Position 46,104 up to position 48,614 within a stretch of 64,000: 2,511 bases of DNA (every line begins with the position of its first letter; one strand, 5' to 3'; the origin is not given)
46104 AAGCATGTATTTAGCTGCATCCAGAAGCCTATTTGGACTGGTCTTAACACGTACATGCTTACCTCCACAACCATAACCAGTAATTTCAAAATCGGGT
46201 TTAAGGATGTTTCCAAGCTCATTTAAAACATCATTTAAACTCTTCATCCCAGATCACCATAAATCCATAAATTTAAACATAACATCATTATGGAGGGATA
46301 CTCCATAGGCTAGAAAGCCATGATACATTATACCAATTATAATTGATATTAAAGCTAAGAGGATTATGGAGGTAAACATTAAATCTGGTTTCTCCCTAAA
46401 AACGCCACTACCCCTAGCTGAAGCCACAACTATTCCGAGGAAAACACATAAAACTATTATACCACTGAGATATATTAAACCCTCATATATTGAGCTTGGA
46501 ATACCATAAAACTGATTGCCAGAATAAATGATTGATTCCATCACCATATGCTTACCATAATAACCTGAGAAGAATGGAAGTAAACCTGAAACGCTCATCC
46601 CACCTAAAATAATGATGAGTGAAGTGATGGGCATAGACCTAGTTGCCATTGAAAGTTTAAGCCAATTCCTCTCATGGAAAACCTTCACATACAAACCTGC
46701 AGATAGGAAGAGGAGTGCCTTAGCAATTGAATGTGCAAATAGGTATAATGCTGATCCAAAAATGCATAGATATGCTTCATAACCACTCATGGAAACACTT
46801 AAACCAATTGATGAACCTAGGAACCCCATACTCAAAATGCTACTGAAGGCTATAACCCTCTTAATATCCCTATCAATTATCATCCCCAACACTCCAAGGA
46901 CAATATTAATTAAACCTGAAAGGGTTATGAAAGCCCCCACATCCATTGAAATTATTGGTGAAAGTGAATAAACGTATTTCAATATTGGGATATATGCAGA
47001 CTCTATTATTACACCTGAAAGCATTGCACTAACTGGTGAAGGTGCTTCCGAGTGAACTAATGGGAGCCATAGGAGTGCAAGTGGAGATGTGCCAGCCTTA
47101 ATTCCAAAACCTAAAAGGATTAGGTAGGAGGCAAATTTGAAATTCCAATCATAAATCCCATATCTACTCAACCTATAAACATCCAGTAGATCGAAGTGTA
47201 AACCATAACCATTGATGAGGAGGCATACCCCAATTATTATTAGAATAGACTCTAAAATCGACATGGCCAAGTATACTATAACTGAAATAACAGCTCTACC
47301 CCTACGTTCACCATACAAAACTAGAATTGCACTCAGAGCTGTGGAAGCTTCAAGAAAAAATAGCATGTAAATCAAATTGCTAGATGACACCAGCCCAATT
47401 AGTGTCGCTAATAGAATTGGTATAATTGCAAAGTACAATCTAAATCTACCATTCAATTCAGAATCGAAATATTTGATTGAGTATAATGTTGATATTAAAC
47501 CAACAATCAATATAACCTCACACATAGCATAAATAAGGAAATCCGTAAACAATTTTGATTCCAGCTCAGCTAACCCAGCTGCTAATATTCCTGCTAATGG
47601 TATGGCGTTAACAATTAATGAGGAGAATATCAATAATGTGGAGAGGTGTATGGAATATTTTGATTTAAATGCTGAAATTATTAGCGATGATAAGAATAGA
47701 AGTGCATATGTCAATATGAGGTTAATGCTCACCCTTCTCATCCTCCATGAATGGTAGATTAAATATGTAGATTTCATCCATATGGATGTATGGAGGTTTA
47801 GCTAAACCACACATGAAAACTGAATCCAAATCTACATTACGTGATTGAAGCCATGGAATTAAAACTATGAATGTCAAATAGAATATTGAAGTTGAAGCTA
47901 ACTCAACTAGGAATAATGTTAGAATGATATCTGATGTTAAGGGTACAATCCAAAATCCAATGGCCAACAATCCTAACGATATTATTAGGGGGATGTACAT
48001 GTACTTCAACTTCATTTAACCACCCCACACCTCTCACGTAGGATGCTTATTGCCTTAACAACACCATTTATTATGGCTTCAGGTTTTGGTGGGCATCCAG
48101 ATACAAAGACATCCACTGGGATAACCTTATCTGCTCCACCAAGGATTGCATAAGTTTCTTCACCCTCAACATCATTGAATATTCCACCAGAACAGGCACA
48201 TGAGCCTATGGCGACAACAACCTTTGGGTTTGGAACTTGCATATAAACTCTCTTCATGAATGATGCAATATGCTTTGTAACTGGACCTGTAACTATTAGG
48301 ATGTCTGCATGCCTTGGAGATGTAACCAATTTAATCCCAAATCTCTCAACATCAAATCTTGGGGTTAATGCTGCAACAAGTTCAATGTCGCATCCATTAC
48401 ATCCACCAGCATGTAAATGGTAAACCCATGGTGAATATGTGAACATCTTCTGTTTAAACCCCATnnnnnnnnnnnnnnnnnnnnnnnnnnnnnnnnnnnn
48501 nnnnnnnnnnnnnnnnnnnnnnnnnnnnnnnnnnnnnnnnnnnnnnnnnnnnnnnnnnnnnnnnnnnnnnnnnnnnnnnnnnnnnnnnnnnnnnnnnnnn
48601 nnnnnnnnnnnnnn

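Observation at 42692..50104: Split HdrD-like module (polyferredoxin + CCG protein + 92-aa unknown) placed directly on an Ech-type hydrogenase membrane module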

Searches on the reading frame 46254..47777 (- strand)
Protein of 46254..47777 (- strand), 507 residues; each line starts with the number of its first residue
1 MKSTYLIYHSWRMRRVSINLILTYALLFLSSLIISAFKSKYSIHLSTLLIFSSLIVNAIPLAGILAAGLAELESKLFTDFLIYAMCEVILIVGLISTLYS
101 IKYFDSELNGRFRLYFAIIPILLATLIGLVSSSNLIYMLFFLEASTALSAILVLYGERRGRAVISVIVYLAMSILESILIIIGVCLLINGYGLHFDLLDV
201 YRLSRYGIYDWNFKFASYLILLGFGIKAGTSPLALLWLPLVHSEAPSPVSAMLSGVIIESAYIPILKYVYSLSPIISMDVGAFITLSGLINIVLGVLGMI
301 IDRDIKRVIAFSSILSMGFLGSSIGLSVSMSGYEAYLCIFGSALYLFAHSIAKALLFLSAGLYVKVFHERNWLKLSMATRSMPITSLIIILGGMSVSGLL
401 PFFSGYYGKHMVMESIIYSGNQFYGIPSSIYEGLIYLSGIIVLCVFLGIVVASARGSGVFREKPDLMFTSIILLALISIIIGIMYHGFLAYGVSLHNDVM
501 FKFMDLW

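Call 4: search_protein_families(library=pfam, proteins=[window:46254-47777:-], max_evalue=0.01)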
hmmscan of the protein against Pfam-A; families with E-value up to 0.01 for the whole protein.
window:46254-47777:- (507 aa): 1 family
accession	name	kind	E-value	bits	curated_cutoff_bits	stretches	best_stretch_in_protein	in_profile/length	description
PF00361.26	Proton_antipo_M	-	9.5e-33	114.1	21.5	1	132-420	1-279/294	NADH:quinone oxidoreductase/Mrp antiporter, TM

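Call 7: search_protein_families(library=ncbifam, proteins=[window:46254-47777:-], max_evalue=0.001)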
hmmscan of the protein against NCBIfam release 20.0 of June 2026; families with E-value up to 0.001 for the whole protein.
window:46254-47777:- (507 aa): 57 families (the best 25 are shown)
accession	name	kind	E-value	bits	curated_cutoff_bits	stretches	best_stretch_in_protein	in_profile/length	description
NF005086.0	PRK06521.1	equivalog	1.8e-45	155.6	667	1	42-485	40-492/669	hydrogenase 4 subunit B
NF006418.0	PRK08667.1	equivalog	4.9e-38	131.1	794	1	48-419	44-411/644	hydrogenase membrane subunit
NF006240.0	PRK08376.1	subfamily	1.6e-35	123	662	1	84-484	94-491/521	putative monovalent cation/H+ antiporter subunit D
NF005044.0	PRK06458.1-4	equivalog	2.7e-31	109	610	1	25-468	18-453/531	hydrogenase 4 subunit F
TIGR01974.1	NDH_I_L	subfamily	3.4e-28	98.9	407.5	1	58-500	60-493/630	NADH-quinone oxidoreductase subunit L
NF005042.0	PRK06458.1-2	equivalog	6.9e-28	97.9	437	1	31-485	12-434/439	hydrogenase 4 subunit F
NF005141.0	PRK06590.1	equivalog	2.5e-27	96.1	556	1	33-488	33-471/615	NADH-quinone oxidoreductase subunit L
TIGR01972.1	NDH_I_M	subfamily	1.1e-26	93.5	263.8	1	89-483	84-466/486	NADH-quinone oxidoreductase subunit M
NF006241.0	PRK08377.1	equivalog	2.6e-25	89.4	645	1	87-489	85-467/494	NADH dehydrogenase subunit N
NF005041.0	PRK06458.1-1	equivalog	2.6e-25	89.4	951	1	41-411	39-408/526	hydrogenase 4 subunit F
NF009287.0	PRK12647.1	equivalog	5.5e-25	88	937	1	77-485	73-467/773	putative monovalent cation/H+ antiporter subunit A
NF006419.0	PRK08668.1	equivalog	8.2e-24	84.3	617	1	34-486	17-468/613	NADH dehydrogenase subunit M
NF005097.0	PRK06525.1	equivalog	1.2e-22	80.3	430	1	76-482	72-472/480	hydrogenase 4 subunit D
NF009288.0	PRK12648.1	equivalog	1.9e-22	79.3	1104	1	72-485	68-471/954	monovalent cation/H+ antiporter subunit A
NF005611.0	PRK07363.1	equivalog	2.4e-22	79.1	764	1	90-414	83-399/501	NADH-quinone oxidoreductase subunit M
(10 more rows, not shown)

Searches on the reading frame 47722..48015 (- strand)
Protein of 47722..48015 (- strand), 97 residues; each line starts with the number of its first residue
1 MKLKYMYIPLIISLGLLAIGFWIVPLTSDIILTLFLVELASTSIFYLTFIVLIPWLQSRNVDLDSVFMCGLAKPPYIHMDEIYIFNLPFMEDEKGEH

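Call 4: search_protein_families(library=pfam, proteins=[window:47722-48015:-], max_evalue=0.01)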
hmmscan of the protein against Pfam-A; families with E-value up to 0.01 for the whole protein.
window:47722-48015:- (97 aa): 0 families

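Call 7: search_protein_families(library=ncbifam, proteins=[window:47722-48015:-], max_evalue=0.001)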
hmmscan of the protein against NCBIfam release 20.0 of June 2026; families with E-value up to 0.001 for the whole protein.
window:47722-48015:- (97 aa): 0 families

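Call 56: find_homologous_proteins(query=A4, max_evalue=0.001)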
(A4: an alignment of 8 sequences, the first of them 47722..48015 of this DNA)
Query A4 (8 sequences) (97 aa, profile of the alignment): 127 proteins with E <= 0.001 among 4744 candidates; the best 120 are listed.
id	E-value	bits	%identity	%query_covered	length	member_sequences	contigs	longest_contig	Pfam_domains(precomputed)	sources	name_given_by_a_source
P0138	2.5e-38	148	100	100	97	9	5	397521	-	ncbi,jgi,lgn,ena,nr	ncbi:MAG: hypothetical protein NDF58_06640 [archaeon YNP-LCB-024-027]|jgi:hypothetical protein|nr:hy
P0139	1.8e-35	139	37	86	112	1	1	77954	-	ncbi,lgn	ncbi:MAG: hypothetical protein ACFE7E_00590 [Candidatus Hodarchaeota archaeon]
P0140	2.2e-35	139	88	100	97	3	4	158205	-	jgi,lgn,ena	-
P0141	4.7e-35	138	32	90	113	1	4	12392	-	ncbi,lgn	ncbi:MAG: hypothetical protein ACFFBS_07005 [Promethearchaeota archaeon]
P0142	1.4e-34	136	37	85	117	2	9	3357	-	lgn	-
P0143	1.5e-33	133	63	100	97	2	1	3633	-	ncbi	ncbi:MAG: hypothetical protein QXI93_04895 [Candidatus Methanomethylicia archaeon]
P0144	1.3e-29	120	37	92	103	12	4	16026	-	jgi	-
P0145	1.3e-27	114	41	88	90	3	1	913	-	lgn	-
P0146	1.3e-27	114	41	87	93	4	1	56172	-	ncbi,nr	ncbi:MAG TPA: hypothetical protein VN372_15215 [Methanospirillum sp.]|nr:hypothetical protein [Metha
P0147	5.6e-27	112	36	92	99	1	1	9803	-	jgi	-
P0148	1.6e-26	110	34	66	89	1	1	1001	-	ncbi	-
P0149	1.7e-26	110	42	66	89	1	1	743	-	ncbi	-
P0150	2.2e-26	110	37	65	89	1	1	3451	-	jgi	jgi:Na+/melibiose symporter-like transporter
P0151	2.3e-26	110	38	66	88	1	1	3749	-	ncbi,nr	ncbi:MAG TPA: hypothetical protein VMC61_04385 [Methanocella sp.]|nr:hypothetical protein [Methanoce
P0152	3.3e-26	109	34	66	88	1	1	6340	-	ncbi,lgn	-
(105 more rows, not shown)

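Call 66: predict_structure(alignment_id=A5)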
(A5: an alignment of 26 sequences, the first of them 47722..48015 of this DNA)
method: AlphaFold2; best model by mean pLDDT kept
length: 97 residues; sequences in the alignment: 26
mean_pLDDT: 72.9   pTM: 0.49
mean pLDDT of the five models: 72.9, 72.1, 71.3, 68.6, 67.6
residues with pLDDT >= 90: 32; 70-90: 19; 50-70: 38; < 50: 8
segments of 3 or more residues with pLDDT < 50: 93-97
pLDDT, mean of each block of 10 residues (from residue 1): 66 91 93 94 90 69 58 60 57 42
secondary structure, 60 per line:
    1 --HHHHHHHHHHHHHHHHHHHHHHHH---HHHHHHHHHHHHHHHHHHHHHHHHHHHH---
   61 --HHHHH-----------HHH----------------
elements in order: H3-26 H30-57 H63-67

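Call 70: fold_search(model_id=the predicted structure, library=pdb)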
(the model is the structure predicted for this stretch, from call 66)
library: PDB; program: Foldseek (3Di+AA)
matches with E <= 10: 62; with E <= 0.001: 0
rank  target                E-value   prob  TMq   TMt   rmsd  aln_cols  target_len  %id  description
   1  3k6c_D                1.8e+00  0.63  0.47  0.49  10.9        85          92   16  Crystal structure of protein ne0167 from nitrosomonas europaea (released 2009-10-27)
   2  5l8b_B                2.4e+00  0.84  0.48  0.52   3.3        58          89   14  Crystal structure of Rhodospirillum rubrum Rru_A0973 mutant E62A (released 2016-08-31)
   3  6suw_V                2.6e+00  0.82  0.48  0.54   3.3        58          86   14  Crystal structure of Rhodospirillum rubrum Rru_A0973 E31A variant (released 2020-09-23)
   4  3k6c_B                2.6e+00  0.57  0.47  0.50  11.1        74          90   16  Crystal structure of protein ne0167 from nitrosomonas europaea (released 2009-10-27)
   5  5l8b_F                2.7e+00  0.54  0.48  0.53  11.0        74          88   12  Crystal structure of Rhodospirillum rubrum Rru_A0973 mutant E62A (released 2016-08-31)
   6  5l89_H                3.1e+00  0.54  0.33  0.36   4.5        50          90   18  Crystal structure of Rhodospirillum rubrum Rru_A0973 mutant E32A (released 2016-08-31)
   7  5l8b_O                3.1e+00  0.54  0.33  0.36   4.5        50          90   18  Crystal structure of Rhodospirillum rubrum Rru_A0973 mutant E62A (released 2016-08-31)
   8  5l89_X                3.3e+00  0.51  0.33  0.36   4.5        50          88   18  Crystal structure of Rhodospirillum rubrum Rru_A0973 mutant E32A (released 2016-08-31)
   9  5l8b_E                3.3e+00  0.51  0.47  0.50  10.9        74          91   14  Crystal structure of Rhodospirillum rubrum Rru_A0973 mutant E62A (released 2016-08-31)
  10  5l8g_E                3.4e+00  0.51  0.33  0.36   4.4        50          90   18  Crystal structure of Rhodospirillum rubrum Rru_A0973 mutant H65A (released 2016-08-31)
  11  5l89_B                3.7e+00  0.47  0.33  0.36   4.5        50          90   18  Crystal structure of Rhodospirillum rubrum Rru_A0973 mutant E32A (released 2016-08-31)
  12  3k6c_G                3.7e+00  0.47  0.47  0.50  11.0        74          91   16  Crystal structure of protein ne0167 from nitrosomonas europaea (released 2009-10-27)
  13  5l89_Y                3.7e+00  0.44  0.33  0.38   4.5        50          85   18  Crystal structure of Rhodospirillum rubrum Rru_A0973 mutant E32A (released 2016-08-31)
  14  5da5_b                3.7e+00  0.44  0.47  0.51  11.4        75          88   13  Crystal structure of Rhodospirillum rubrum Rru_A0973 (released 2016-08-10)
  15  5l8f_A                3.7e+00  0.44  0.33  0.36   4.5        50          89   18  Crystal structure of Rhodospirillum rubrum Rru_A0973 mutant E32A, E62A, H65A. (released 2017-06-21)
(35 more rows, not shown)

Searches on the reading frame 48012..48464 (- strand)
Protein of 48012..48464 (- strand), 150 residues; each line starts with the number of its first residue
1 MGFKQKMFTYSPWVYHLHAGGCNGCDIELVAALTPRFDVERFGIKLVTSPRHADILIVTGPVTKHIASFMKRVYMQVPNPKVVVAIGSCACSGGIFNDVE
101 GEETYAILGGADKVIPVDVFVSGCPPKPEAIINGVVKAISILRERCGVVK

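Call 4: search_protein_families(library=pfam, proteins=[window:48012-48464:-], max_evalue=0.01)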
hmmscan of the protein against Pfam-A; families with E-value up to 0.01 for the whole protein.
window:48012-48464:- (150 aa): 1 family
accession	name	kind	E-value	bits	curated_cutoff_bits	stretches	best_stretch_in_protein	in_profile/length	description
PF01058.29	Oxidored_q6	-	8.1e-35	119.8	27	1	22-137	1-127/128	NADH ubiquinone oxidoreductase, 20 Kd subunit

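Call 7: search_protein_families(library=ncbifam, proteins=[window:48012-48464:-], max_evalue=0.001)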
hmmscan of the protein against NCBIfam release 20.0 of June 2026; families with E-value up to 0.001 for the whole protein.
window:48012-48464:- (150 aa): 14 families
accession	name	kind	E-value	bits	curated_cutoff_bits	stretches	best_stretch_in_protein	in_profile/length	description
NF005012.1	PRK06411.1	subfamily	3.1e-42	143.9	116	1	21-138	42-154/166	NADH-quinone oxidoreductase subunit NuoB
TIGR01957.1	nuoB_fam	subfamily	9.6e-40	135.8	142.7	1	21-138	25-138/145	NADH-quinone oxidoreductase subunit B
NF011395.0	PRK14820.1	equivalog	4.7e-38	130.7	263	1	23-141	43-156/180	NADH-quinone oxidoreductase subunit B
NF011390.0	PRK14815.1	equivalog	4.6e-37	127.1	281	1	21-139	41-154/183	NADH dehydrogenase subunit B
NF011393.0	PRK14818.1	equivalog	5.7e-35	120.4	255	1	14-144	33-157/173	NADH dehydrogenase subunit B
NF011394.0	PRK14819.1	equivalog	8.3e-35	120.6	312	1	21-135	39-149/264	NADH-quinone oxidoreductase subunit B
NF011388.0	PRK14813.1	equivalog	2.7e-33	115.4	294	1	21-144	36-155/189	NADH dehydrogenase subunit B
NF009808.0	PRK13292.1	equivalog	2.9e-33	114.7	1156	1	21-137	33-144/791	NADH-quinone oxidoreductase subunit B/C/D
NF011391.0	PRK14816.1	equivalog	5e-33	114.3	283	1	23-137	62-172/196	NADH-quinone oxidoreductase subunit B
NF011392.0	PRK14817.1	equivalog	3.2e-31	108.4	271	1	19-136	44-154/182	NADH-quinone oxidoreductase subunit B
NF011389.0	PRK14814.1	equivalog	7e-31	107.5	285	1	9-140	32-155/186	NADH dehydrogenase subunit B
TIGR03294.1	FrhG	equivalog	3.2e-09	36.8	245.5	1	14-139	4-141/228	coenzyme F420 hydrogenase subunit gamma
NF045520.1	H2_NiFeSe_small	exception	4.5e-08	32.8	470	1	59-145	123-212/314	NiFeSe hydrogenase small subunit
NF045875.1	F420_non_VhuG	exception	8.6e-05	21.9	450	0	112-137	137-162/286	F420-non-reducing hydrogenase subunit VhuG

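Call 53: search_solved_structures(query=window:48012-48464:-, max_evalue=1e-20, show_alignments=2)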
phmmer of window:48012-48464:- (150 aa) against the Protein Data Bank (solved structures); distinct sequences matched with E-value up to 1e-20: 43.
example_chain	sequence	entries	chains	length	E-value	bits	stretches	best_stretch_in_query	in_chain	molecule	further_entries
6cfw_J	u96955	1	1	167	1.6e-50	174.1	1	7-142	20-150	Probable membrane-bound hydrogenase subunit mbhJ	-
7z0s_G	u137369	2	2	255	2.8e-42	147.3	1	8-145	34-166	Formate hydrogenlyase subunit 7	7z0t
6hum_K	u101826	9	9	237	1.8e-30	109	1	21-138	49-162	NAD(P)H-quinone oxidoreductase subunit K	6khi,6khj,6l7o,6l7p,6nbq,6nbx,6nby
7wfg_K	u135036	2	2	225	1e-29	106.6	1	21-138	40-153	NAD(P)H-quinone oxidoreductase subunit K, chloroplastic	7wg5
9grx_K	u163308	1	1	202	1.1e-29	106.4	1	21-138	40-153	NAD(P)H-quinone oxidoreductase subunit K, chloroplastic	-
7eu3_K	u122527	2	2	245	2.2e-29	105.4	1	21-138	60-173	NAD(P)H-quinone oxidoreductase subunit K, chloroplastic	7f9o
2fug_6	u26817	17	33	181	2.4e-29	105.3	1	21-138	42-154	NADH-quinone oxidoreductase chain 6 | NADH-QUINONE OXIDOREDUCTASE SUBUNIT 6 | NADH-quinone oxidoreductase subunit B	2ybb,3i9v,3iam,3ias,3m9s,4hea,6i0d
7zeb_6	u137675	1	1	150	6.2e-29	104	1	21-139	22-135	NADH dehydrogenase [ubiquinone] iron-sulfur protein 7, mitochondrial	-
5lc5_B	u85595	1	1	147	6.3e-29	104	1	21-138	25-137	NADH dehydrogenase [ubiquinone] iron-sulfur protein 7, mitochondrial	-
9w2u_B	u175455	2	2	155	6.8e-29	103.8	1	21-139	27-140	NADH dehydrogenase [ubiquinone] iron-sulfur protein 7, mitochondrial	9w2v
7zd6_6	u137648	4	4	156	7e-29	103.8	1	21-139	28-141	NADH dehydrogenase [ubiquinone] iron-sulfur protein 7, mitochondrial | Complex I-20kD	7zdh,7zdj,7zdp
5xtb_C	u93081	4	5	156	7.3e-29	103.8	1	21-144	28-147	NADH dehydrogenase [ubiquinone] iron-sulfur protein 7, mitochondrial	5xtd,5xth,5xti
6g2j_B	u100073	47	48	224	7.6e-29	103.7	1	21-138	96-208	NADH dehydrogenase [ubiquinone] iron-sulfur protein 7, mitochondrial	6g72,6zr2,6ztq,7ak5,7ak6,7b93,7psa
7v2c_C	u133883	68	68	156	7.7e-29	103.7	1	21-138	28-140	NADH dehydrogenase [ubiquinone] iron-sulfur protein 7,mitochondrial | NADH dehydrogenase [ubiquinone] iron-sulfur protein 7, mitochondrial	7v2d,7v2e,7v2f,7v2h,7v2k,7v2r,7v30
9ti4_E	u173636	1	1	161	8e-29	103.6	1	21-144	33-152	NADH dehydrogenase [ubiquinone] iron-sulfur protein 7, mitochondrial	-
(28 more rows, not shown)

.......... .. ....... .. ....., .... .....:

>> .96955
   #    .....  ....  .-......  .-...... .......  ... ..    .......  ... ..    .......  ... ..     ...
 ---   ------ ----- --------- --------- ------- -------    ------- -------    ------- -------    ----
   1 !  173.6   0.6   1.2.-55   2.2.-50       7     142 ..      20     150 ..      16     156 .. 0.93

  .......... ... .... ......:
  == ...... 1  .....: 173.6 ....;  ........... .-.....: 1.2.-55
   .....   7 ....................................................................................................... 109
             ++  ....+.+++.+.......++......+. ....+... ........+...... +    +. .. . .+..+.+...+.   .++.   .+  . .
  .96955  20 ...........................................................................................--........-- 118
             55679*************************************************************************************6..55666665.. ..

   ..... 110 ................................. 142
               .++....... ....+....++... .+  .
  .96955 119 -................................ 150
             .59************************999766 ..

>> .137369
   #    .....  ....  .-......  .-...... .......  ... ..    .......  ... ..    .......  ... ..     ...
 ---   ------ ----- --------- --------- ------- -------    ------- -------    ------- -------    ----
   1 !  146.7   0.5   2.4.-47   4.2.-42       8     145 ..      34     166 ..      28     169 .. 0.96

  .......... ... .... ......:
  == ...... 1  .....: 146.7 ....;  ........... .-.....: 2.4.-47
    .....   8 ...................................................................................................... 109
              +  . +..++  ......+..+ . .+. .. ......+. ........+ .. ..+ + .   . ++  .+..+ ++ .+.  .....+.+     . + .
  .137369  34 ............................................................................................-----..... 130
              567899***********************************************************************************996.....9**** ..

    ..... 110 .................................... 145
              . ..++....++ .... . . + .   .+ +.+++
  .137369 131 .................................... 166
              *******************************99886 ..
